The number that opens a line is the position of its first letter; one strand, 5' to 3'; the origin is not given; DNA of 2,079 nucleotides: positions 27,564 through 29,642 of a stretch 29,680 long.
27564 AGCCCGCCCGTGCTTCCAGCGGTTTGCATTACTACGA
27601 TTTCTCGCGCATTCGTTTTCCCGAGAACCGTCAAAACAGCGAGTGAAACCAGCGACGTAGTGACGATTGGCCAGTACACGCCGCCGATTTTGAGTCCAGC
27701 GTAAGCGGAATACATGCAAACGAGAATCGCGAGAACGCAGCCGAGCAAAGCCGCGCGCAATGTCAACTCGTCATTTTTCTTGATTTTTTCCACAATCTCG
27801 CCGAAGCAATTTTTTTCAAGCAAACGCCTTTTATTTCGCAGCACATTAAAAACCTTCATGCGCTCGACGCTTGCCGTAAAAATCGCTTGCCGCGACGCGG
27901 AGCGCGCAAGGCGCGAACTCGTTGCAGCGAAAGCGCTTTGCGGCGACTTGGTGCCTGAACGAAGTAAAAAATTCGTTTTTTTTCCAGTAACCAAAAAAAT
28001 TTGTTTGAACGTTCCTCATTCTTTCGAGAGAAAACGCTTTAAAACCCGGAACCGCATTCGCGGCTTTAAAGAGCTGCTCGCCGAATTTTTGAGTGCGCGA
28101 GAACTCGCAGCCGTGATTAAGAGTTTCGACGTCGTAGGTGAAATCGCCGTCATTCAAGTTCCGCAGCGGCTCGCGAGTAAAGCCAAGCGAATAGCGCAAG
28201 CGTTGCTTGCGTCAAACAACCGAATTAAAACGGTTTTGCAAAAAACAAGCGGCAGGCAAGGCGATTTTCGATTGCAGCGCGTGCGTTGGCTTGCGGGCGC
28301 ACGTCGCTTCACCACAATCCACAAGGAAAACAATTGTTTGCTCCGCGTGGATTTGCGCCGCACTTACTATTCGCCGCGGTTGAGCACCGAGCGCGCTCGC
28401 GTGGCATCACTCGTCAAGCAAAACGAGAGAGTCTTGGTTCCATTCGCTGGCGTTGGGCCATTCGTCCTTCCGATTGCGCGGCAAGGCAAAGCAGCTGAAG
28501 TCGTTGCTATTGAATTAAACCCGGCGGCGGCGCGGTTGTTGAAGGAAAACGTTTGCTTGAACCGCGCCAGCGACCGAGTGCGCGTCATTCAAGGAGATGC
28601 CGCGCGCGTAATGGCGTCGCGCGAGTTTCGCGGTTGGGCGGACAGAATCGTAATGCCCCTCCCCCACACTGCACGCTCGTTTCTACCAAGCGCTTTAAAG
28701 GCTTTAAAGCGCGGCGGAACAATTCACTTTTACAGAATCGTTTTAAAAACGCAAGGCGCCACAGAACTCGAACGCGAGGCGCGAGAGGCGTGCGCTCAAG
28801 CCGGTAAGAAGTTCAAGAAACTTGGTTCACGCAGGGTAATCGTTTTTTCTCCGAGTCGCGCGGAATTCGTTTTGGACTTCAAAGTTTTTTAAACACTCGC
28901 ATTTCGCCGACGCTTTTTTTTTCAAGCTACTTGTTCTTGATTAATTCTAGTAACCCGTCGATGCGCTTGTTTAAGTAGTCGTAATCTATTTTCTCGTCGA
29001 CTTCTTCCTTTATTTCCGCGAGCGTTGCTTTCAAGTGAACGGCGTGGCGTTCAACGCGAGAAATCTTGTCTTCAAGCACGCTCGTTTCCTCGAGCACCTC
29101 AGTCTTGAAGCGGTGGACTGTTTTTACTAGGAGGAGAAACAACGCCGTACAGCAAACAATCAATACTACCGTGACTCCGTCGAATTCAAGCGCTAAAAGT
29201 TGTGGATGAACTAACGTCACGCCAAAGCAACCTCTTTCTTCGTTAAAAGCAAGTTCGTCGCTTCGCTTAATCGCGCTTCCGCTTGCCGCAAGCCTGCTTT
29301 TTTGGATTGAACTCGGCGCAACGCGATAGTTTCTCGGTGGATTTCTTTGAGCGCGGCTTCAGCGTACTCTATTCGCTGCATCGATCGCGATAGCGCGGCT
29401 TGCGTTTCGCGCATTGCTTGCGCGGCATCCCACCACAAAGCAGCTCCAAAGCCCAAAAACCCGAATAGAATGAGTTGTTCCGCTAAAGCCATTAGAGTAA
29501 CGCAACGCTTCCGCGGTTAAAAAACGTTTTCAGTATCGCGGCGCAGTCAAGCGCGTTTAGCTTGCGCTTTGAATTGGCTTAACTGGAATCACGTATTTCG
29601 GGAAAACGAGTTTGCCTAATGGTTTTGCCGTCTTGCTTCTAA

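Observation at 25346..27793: OPT transporter coupled to a type II pantothenate kinase: candidate CoA/pantetheine salvage system in an archaeon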

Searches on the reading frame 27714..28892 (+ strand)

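Call 6: search_protein_families(library=pfam, proteins=[window:27714-28892:+], max_evalue=0.01)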
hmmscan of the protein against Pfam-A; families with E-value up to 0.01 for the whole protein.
window:27714-28892:+ (392 aa): 8 families
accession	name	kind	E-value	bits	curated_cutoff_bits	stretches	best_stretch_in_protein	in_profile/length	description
PF02475.24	TRM5-TYW2_MTfase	-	3.2e-47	161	28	1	201-345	1-141/164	TRM5/TYW2 methyltransferase domain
PF25133.1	TYW2_N_2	-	6.6e-16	58.6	27.7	1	119-196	2-77/79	TYW2 N-terminal domain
PF18093.7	Trm5_N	-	8e-05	22.8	22.7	1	54-95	1-42/47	tRNA methyltransferase 5 N-terminal domain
PF13649.12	Methyltransf_25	-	0.00018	22.6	27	1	245-335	6-97/97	Methyltransferase domain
PF02005.22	TRM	-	0.00018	21.3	27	1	259-337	73-149/376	N2,N2-dimethylguanosine tRNA methyltransferase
PF03602.21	Cons_hypoth95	-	0.00039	20.6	24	1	236-343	41-148/182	Conserved hypothetical protein 95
PF13578.12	Methyltransf_24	-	0.00046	21.5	26.3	1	252-339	15-102/105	Methyltransferase domain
PF06325.19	PrmA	-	0.0038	17.2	22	1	233-339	158-258/296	Ribosomal protein L11 methyltransferase (PrmA)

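Call 7: search_protein_families(library=ncbifam, proteins=[window:27714-28892:+], max_evalue=0.01)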
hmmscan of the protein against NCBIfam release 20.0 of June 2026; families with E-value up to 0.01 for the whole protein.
window:27714-28892:+ (392 aa): 20 families
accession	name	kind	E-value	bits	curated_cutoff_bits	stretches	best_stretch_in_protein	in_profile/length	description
NF047730.1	tRNAMtaseTrm5b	equivalog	4.1e-62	210.2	600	1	53-392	2-330/330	tRNA (guanine(37)-N1)-methyltransferase Trm5b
NF047728.1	tRNAMtaseTaw22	equivalog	3e-51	174.5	550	1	54-379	3-323/336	tRNA (guanine(37)-N1)/4-demethylwyosine(37)-methyltransferase Taw22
NF047732.1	tRNAMtaseTrm5bMeth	equivalog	1.4e-50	172.2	500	1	53-391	2-336/337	tRNA (guanine(37)-N1)-methyltransferase Trm5b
NF047729.1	tRNAMtaseTaw21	equivalog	1.4e-39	135.8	400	1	135-354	4-220/250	tRNA 4-demethylwyosine(37)-methyltransferase Taw21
NF047823.1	tRNAwyosTaw2Pyroc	equivalog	4.3e-32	111.6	550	1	118-392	10-276/277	tRNA(Phe) (4-demethylwyosine(37)-C(7)) aminocarboxypropyltransferase Taw2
NF047824.1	tRNAwyosineTaw2Meth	equivalog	6.1e-32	111.2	350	1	165-388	23-240/245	tRNA(Phe) (4-demethylwyosine(37)-C(7)) aminocarboxypropyltransferase Taw2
NF009639.0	PRK13168.1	equivalog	9.2e-06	24.8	458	1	234-314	298-376/446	23S rRNA (uracil(1939)-C(5))-methyltransferase RlmD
TIGR00537.1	hemK_rel_arch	hypoth_equivalog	5.4e-05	23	87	1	236-298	19-77/179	HemK2/MTQ2 family protein methyltransferase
TIGR00479.1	rumA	equivalog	5.7e-05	22.1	183.55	1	226-313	283-368/432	23S rRNA (uracil(1939)-C(5))-methyltransferase RlmD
NF046099.1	RSP_2647_MTase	equivalog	0.00013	20.9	600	1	139-307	116-287/391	RSP_2647 family RNA methyltransferase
TIGR03534.1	RF_mod_PrmC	equivalog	0.00032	20.2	199.1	1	221-304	69-152/253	peptide chain release factor N(5)-glutamine methyltransferase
NF011529.0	PRK14968.1-3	equivalog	0.00061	19.3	162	1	232-295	30-90/198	putative methyltransferase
TIGR02469.1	CbiT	equivalog_domain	0.001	19.4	78.3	1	245-314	28-94/124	precorrin-6Y C5,15-methyltransferase (decarboxylating) subunit CbiT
TIGR00536.1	hemK_fam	subfamily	0.0013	17.8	115.5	1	229-302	105-180/286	HemK family protein methyltransferase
NF005640.0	PRK07402.1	equivalog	0.0014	18.2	219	1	245-337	52-141/200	precorrin-6Y C5,15-methyltransferase subunit CbiT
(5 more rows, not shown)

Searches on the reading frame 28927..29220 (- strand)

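Call 6: search_protein_families(library=pfam, proteins=[window:28927-29220:-], max_evalue=0.01)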
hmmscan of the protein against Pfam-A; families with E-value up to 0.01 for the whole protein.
window:28927-29220:- (97 aa): 1 family
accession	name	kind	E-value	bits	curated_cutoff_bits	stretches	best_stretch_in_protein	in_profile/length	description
PF05615.18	THOC7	-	0.00048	20.9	28.7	1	31-87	67-123/136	Tho complex subunit 7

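Call 7: search_protein_families(library=ncbifam, proteins=[window:28927-29220:-], max_evalue=0.01)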
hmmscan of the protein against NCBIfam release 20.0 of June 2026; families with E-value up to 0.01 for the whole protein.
window:28927-29220:- (97 aa): 0 families

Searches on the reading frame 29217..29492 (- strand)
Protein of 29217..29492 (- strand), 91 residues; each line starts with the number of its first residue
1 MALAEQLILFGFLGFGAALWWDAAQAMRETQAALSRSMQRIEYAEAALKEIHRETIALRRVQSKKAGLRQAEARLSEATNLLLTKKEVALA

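Call 6: search_protein_families(library=pfam, proteins=[window:29217-29492:-], max_evalue=0.01)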
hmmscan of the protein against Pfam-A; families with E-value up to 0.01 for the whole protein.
window:29217-29492:- (91 aa): 1 family
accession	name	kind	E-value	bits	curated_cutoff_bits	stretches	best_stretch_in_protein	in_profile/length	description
PF10173.14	Mit_KHE1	-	0.0078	16.8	22.5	1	28-69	59-96/188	Mitochondrial K+-H+ exchange-related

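Call 7: search_protein_families(library=ncbifam, proteins=[window:29217-29492:-], max_evalue=0.01)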
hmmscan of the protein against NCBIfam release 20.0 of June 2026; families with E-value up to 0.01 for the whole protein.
window:29217-29492:- (91 aa): 0 families
